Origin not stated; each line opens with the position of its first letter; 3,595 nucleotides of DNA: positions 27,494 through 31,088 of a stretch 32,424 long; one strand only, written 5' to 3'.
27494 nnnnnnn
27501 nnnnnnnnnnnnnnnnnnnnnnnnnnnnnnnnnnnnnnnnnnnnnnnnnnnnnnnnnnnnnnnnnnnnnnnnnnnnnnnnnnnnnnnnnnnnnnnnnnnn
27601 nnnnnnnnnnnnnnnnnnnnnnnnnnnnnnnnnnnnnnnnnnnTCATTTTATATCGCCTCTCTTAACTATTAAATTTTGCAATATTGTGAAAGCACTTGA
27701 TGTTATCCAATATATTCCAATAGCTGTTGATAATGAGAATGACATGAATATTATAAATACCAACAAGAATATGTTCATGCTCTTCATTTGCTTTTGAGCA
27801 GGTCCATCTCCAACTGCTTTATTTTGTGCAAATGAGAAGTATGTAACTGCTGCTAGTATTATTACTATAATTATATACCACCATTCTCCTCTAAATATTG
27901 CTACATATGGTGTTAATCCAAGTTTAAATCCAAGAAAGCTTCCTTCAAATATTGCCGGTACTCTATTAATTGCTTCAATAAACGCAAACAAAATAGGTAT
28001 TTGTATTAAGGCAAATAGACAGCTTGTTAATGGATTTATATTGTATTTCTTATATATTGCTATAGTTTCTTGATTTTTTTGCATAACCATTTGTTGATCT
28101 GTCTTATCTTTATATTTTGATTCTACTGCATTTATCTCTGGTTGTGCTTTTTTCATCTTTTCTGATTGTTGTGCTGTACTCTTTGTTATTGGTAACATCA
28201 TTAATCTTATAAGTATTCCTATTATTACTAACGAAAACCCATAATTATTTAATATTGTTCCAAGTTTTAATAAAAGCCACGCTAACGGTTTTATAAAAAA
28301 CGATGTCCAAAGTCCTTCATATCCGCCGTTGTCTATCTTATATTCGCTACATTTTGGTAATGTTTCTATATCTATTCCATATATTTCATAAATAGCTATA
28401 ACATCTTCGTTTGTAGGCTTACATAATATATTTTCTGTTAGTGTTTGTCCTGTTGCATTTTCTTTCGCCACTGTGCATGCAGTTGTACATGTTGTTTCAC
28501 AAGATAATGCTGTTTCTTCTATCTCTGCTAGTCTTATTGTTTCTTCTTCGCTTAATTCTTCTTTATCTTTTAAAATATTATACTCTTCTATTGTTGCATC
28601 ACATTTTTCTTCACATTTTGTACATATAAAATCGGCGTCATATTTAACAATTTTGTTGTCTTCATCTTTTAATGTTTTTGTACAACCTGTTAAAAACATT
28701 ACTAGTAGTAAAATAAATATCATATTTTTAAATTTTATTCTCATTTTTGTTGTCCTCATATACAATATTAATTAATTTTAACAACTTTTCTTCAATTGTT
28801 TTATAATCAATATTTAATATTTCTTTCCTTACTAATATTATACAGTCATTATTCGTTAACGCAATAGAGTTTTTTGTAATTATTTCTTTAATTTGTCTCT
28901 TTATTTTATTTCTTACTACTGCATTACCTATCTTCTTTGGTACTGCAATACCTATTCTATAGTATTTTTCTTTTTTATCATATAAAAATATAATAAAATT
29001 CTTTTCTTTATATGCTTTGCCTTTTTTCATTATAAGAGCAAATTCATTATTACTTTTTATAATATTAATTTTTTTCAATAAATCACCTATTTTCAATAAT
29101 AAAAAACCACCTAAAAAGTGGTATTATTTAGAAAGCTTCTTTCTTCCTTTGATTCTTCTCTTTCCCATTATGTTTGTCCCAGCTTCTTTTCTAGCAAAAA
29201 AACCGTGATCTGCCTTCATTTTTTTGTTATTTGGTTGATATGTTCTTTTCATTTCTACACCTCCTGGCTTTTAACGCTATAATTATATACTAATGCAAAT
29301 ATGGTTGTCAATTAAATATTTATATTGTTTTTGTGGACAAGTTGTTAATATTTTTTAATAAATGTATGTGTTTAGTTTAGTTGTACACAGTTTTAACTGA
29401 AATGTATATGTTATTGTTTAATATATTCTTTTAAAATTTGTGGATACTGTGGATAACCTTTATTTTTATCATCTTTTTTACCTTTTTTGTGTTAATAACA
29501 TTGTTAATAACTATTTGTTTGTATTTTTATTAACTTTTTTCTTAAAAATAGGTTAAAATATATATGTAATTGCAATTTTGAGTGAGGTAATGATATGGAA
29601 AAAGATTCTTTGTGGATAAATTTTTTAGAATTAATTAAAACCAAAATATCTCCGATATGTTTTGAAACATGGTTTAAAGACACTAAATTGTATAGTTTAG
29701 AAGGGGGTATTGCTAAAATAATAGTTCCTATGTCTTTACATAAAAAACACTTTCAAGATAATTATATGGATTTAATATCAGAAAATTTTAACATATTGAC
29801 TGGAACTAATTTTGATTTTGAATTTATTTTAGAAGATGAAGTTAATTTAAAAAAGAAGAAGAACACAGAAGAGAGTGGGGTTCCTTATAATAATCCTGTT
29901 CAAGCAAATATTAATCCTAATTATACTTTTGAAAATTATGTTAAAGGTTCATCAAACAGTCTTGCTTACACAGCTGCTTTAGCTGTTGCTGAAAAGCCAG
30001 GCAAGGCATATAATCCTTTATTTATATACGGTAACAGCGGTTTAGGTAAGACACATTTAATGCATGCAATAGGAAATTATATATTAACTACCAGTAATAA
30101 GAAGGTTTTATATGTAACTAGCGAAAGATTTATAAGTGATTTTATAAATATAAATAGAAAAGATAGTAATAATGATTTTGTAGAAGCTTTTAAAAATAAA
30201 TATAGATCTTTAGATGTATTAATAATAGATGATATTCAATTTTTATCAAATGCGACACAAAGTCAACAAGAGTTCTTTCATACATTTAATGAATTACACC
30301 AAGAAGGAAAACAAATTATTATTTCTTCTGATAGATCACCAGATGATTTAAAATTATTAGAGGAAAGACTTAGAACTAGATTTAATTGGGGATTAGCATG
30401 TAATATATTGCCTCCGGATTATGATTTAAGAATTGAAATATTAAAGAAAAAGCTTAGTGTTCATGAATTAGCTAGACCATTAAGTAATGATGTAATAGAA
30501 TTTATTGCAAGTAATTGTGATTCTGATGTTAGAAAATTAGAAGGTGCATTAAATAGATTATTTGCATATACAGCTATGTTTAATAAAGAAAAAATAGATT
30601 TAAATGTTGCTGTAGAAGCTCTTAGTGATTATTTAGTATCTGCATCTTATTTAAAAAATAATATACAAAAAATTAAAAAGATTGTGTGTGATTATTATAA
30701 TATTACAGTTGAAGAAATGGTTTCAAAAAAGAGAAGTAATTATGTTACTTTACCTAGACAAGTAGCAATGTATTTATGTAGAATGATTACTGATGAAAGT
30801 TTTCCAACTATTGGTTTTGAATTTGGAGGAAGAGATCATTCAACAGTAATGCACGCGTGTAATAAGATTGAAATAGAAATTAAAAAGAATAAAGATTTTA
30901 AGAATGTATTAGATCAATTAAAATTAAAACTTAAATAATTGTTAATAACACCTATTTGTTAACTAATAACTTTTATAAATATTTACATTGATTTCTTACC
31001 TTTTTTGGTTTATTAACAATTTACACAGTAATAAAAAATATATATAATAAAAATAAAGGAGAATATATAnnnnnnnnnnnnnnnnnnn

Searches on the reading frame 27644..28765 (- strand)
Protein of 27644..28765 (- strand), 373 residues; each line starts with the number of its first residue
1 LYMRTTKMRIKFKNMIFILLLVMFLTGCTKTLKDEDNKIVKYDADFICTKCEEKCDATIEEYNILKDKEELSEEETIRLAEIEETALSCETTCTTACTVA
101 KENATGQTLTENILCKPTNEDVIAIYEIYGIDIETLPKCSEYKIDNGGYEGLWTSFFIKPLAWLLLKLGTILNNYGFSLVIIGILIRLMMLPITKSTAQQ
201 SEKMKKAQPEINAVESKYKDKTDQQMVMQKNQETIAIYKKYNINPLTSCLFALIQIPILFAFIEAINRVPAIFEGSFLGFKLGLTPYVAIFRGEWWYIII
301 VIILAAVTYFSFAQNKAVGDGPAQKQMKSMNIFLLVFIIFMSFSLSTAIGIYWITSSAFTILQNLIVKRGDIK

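Call 8: search_protein_families(library=ncbifam, proteins=[window:27644-28765:-], max_evalue=0.00001)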
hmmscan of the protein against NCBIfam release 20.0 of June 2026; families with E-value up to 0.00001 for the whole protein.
window:27644-28765:- (373 aa): 22 families
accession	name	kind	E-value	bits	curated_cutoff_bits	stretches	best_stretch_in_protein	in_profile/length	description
NF002803.0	PRK02944.1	equivalog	2.1e-39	135.5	377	1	149-373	32-246/255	YidC family membrane integrase SpoIIIJ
TIGR03592.1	yidC_oxa1_cterm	subfamily_domain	3.6e-38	131.5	84.3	1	174-369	1-191/191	membrane protein insertase YidC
NF002353.0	PRK01318.1-4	equivalog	6.8e-28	97.6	365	1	153-262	355-459/596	membrane protein insertase YidC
NF002351.0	PRK01318.1-1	equivalog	4.3e-25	88.5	740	1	153-370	331-533/545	membrane protein insertase YidC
NF002567.0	PRK02201.1-2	equivalog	6.3e-25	87.9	452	1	150-367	397-632/651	membrane protein insertase YidC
NF002352.0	PRK01318.1-3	equivalog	3.4e-24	85.9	447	1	153-369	350-550/562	membrane protein insertase YidC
NF002687.0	PRK02463.1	equivalog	1.9e-22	79.5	425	1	138-368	23-248/307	membrane protein insertase YidC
NF002355.0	PRK01318.2-2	equivalog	3.2e-22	78.7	891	1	161-370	383-596/602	membrane protein insertase YidC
NF002566.0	PRK02201.1-1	equivalog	1.9e-21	76.5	342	1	154-368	118-356/380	membrane protein insertase YidC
NF002350.0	PRK01315.1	equivalog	4.5e-20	72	282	1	175-267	42-129/329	membrane protein insertase YidC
NF002356.0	PRK01318.2-3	equivalog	6e-20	71.2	460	1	168-369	366-573/627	membrane protein insertase YidC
NF002359.0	PRK01318.2-6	equivalog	1e-19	70.3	600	1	172-369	377-579/624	membrane protein insertase YidC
NF002357.0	PRK01318.2-4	equivalog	4.6e-19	68.6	479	1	153-369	313-514/532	membrane protein insertase YidC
NF002354.0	PRK01318.2-1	equivalog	2.5e-17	62.6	1094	1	154-368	332-531/548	membrane protein insertase YidC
NF002569.0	PRK02201.1-4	equivalog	4.9e-17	61.8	882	1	155-368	466-697/715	membrane protein insertase YidC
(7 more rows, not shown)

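Call 14: find_related_loci(query=window:27644-28765:-, collection=genome_contigs, flank=10000)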
Query window:27644-28765:- (373 aa) in genome_contigs; peptide patterns used: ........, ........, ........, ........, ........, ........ (x = any residue, [..] = any of these).
107 stretches matched a pattern; 3 encode a relative of the query (tblastn E <= 1e-3); 3 distinct loci.
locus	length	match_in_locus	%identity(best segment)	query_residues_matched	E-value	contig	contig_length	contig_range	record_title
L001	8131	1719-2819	84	1-367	0e+0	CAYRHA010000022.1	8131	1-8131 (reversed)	MAG TPA_asm: uncultured Muribaculaceae bacterium isolate SRP192927_co1_1165 genome assembly, contig: NODE_23082_length_8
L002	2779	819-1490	31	151-368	1e-31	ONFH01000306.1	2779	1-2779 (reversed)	uncultured Erysipelotrichaceae bacterium isolate RUG246 genome assembly, contig: k87_53604084, whole genome shotgun sequ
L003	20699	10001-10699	26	153-373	3e-17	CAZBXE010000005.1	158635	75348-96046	MAG TPA_asm: uncultured bacterium isolate SRP263991_co5_7 genome assembly, contig: NODE_183_length_158635_cov_7.590667,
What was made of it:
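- Tried and rejected: It gave only 3 loci, none reaching the gap (call 14), and used up that collection.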

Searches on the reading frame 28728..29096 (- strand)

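Call 8: search_protein_families(library=ncbifam, proteins=[window:28728-29096:-], max_evalue=0.00001)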
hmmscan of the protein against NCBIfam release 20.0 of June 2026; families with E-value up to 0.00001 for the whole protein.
window:28728-29096:- (122 aa): 1 family
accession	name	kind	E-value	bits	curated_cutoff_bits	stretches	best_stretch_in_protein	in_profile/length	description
TIGR00188.1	rnpA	equivalog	3.9e-24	85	38.35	1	8-109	2-104/111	ribonuclease P protein component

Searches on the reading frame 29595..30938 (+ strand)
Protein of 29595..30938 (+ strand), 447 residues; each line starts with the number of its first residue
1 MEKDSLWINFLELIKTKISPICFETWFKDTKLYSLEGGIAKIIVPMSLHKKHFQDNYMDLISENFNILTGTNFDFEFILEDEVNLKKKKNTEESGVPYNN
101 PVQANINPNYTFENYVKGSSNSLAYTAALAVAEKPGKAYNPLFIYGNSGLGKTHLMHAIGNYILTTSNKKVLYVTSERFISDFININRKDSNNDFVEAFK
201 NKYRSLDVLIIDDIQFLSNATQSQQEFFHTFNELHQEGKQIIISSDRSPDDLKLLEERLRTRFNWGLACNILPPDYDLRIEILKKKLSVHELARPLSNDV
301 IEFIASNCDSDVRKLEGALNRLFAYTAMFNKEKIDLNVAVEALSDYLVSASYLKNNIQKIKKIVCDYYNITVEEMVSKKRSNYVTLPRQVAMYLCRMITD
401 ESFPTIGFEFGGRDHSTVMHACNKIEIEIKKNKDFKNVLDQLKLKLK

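Call 8: search_protein_families(library=ncbifam, proteins=[window:29595-30938:+], max_evalue=0.00001)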
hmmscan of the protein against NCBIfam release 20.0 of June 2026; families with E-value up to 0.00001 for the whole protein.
window:29595-30938:+ (447 aa): 17 families
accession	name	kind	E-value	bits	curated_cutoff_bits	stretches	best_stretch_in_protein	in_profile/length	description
TIGR00362.1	DnaA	equivalog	5.8e-155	516.6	343.9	1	7-445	1-436/437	chromosomal replication initiator protein DnaA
NF001154.0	PRK00149.3-3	equivalog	3.3e-105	352.7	410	1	13-446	18-458/462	chromosomal replication initiator protein DnaA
NF009087.0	PRK12422.1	equivalog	1.5e-70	238.7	657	1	85-443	83-440/455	chromosomal replication initiator protein DnaA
TIGR03420.1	DnaA_homol_Hda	equivalog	3.4e-30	105.3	194.8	1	105-326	7-209/226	DnaA regulatory inactivator Hda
NF005304.0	PRK06835.1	equivalog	2.1e-19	69.8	215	1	137-263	181-305/330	ATP-binding protein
NF005982.0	PRK08084.1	equivalog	5.2e-16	58.9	268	1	109-324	18-215/235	DnaA inactivator Hda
NF038214.1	IS21_help_AAA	equivalog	6.3e-15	55.5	200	1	140-247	91-192/232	IS21-like element helper ATPase IstB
NF005992.0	PRK08116.1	subfamily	4.2e-13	49.1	189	1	102-288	74-261/269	hypothetical protein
NF005378.0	PRK06921.1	subfamily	1.8e-10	40.4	207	1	138-263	116-240/266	hypothetical protein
NF006485.0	PRK08903.1-5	equivalog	8.4e-09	35.4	289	1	108-326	13-209/233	DnaA regulatory inactivator Hda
NF005931.1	PRK07952.1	equivalog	3.6e-08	33.3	357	1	106-221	65-179/246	replicative helicase loader DnaC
NF009043.0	PRK12377.1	subfamily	7.1e-08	32.3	389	1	106-219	67-177/248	ATP-binding protein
NF006616.1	PRK09183.1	subfamily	7.9e-08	31.9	300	1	77-244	43-201/253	IS21-like element helper ATPase IstB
NF006505.0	PRK08939.1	equivalog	2.1e-07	30.5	228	1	131-214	148-226/306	primosomal protein DnaI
NF006571.0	PRK09087.1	equivalog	4e-07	30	297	1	182-345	70-222/228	DnaA regulatory inactivator HdaA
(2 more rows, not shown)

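Call 13: find_encoding_contigs(protein=window:29595-30938:+, flank=10000, max_places=6)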
Protein window:29595-30938:+ (447 aa): no gene with exactly this product is on record in the collection.
